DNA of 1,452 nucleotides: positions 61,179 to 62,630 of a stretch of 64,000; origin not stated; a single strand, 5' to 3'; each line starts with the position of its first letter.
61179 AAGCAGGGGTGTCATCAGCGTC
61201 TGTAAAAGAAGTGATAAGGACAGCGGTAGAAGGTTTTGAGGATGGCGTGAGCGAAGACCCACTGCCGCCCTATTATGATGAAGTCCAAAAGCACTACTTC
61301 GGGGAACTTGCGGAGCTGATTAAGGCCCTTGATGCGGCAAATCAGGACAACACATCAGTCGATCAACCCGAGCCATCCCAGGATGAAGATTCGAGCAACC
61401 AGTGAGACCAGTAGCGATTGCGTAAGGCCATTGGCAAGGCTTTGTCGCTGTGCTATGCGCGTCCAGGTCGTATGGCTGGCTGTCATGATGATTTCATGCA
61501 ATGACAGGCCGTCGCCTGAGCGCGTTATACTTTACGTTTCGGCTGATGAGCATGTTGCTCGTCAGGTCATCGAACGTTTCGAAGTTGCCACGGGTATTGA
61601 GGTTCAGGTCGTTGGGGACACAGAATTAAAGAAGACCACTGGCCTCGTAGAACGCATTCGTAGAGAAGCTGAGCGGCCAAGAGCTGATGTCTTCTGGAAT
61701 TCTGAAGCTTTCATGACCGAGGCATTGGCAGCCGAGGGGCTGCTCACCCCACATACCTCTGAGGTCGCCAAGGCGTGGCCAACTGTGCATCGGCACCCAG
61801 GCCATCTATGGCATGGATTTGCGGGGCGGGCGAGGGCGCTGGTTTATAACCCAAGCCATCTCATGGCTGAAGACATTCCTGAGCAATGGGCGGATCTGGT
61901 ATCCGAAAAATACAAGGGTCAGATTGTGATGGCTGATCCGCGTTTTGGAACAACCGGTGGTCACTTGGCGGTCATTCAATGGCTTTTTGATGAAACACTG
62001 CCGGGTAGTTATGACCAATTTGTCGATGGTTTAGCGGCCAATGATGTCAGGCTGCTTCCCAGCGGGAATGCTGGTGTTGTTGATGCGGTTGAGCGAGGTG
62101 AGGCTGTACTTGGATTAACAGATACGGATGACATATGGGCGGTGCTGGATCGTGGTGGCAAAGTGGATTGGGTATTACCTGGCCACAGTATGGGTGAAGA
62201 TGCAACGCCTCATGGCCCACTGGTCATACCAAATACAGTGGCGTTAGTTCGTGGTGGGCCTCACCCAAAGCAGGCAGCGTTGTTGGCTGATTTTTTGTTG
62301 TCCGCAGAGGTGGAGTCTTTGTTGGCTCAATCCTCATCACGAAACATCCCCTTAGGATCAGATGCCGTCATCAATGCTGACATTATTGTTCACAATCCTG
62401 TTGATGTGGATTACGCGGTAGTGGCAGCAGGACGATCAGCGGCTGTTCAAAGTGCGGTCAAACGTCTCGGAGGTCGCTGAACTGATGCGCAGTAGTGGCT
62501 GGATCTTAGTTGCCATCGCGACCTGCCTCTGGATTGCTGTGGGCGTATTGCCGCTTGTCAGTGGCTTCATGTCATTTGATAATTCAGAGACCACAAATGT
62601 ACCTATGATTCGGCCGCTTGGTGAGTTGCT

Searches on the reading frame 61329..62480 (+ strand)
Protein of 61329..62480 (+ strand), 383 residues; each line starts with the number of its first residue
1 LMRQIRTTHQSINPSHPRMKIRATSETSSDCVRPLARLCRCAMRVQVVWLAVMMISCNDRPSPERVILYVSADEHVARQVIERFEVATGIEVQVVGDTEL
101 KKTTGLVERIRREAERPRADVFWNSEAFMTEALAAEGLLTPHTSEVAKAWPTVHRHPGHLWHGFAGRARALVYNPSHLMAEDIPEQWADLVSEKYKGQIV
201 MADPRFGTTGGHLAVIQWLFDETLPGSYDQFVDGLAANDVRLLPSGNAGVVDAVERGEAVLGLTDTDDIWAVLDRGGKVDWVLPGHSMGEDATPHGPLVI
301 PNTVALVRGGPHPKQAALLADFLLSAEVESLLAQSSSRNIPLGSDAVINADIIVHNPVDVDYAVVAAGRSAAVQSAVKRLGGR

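Call 75: search_protein_families(library=pfam, proteins=[window:61329-62480:+], max_evalue=0.001)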
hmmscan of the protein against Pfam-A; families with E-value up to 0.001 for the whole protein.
window:61329-62480:+ (383 aa): 4 families
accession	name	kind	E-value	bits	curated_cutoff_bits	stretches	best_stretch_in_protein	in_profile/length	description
PF13343.11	SBP_bac_6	-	7e-17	62.1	24.6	1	126-342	18-219/245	Bacterial extracellular solute-binding protein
PF01547.30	SBP_bac_1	-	8.3e-14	52.7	26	1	78-328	11-305/307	Bacterial extracellular solute-binding protein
PF13531.11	SBP_bac_11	-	2.5e-13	50.7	25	1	69-334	4-223/227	Bacterial extracellular solute-binding protein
PF13416.11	SBP_bac_8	-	8e-12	46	27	1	79-337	1-257/279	Bacterial extracellular solute-binding protein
